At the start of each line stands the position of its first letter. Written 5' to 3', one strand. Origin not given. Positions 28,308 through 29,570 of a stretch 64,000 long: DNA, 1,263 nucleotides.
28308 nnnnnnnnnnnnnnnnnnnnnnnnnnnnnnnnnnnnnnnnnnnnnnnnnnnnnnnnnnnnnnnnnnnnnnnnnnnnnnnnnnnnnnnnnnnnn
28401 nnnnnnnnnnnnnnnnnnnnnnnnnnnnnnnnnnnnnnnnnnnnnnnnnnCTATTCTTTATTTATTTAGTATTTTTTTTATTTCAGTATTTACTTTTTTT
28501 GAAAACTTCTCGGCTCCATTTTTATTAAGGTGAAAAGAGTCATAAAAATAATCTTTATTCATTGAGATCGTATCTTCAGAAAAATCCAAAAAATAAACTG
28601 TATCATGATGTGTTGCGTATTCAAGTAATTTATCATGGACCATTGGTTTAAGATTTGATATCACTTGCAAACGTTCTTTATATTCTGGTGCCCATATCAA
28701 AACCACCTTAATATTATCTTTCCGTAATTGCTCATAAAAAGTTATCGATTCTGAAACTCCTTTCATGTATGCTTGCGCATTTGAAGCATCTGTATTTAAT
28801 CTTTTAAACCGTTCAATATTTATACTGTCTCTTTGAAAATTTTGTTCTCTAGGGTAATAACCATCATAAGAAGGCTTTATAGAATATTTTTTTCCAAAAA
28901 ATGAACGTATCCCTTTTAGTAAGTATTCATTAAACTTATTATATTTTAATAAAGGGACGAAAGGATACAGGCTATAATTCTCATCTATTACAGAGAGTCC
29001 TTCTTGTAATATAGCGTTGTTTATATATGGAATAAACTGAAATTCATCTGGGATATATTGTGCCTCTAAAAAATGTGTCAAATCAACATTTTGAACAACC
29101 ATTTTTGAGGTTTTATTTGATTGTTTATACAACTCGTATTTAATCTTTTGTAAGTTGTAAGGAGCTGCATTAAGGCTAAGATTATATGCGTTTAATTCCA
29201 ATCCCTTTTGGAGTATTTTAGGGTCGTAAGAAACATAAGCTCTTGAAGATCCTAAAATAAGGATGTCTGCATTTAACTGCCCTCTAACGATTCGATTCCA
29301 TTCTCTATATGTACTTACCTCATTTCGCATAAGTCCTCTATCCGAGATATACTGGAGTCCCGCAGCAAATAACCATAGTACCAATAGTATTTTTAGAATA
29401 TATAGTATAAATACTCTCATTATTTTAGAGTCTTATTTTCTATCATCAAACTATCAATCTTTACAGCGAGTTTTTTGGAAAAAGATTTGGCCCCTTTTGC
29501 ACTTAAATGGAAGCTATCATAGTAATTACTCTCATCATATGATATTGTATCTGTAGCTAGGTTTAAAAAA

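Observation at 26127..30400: MBOAT acyltransferase flanked by three membrane-anchored SGNH/DltD-like paralogues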

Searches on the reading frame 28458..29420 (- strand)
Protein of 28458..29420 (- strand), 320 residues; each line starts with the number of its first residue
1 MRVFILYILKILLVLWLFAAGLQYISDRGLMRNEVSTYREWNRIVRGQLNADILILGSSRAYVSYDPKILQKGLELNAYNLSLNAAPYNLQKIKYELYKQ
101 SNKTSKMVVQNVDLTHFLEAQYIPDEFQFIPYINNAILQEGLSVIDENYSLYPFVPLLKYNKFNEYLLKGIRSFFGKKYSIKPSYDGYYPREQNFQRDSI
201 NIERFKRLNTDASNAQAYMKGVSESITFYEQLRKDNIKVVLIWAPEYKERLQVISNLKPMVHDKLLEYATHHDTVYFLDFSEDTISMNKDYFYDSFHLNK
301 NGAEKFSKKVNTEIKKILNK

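Call 3: search_protein_families(library=pfam, proteins=[window:28458-29420:-], max_evalue=1)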
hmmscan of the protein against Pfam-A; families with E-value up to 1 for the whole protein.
window:28458-29420:- (320 aa): 0 families

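Call 4: search_protein_families(library=ncbifam, proteins=[window:28458-29420:-], max_evalue=1)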
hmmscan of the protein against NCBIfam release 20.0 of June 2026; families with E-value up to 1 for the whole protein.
window:28458-29420:- (320 aa): 0 families

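Call 56: find_encoding_contigs(protein=window:28458-29420:-, flank=3000, max_places=4)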
Protein window:28458-29420:- (320 aa): no gene with exactly this product is on record in the collection.
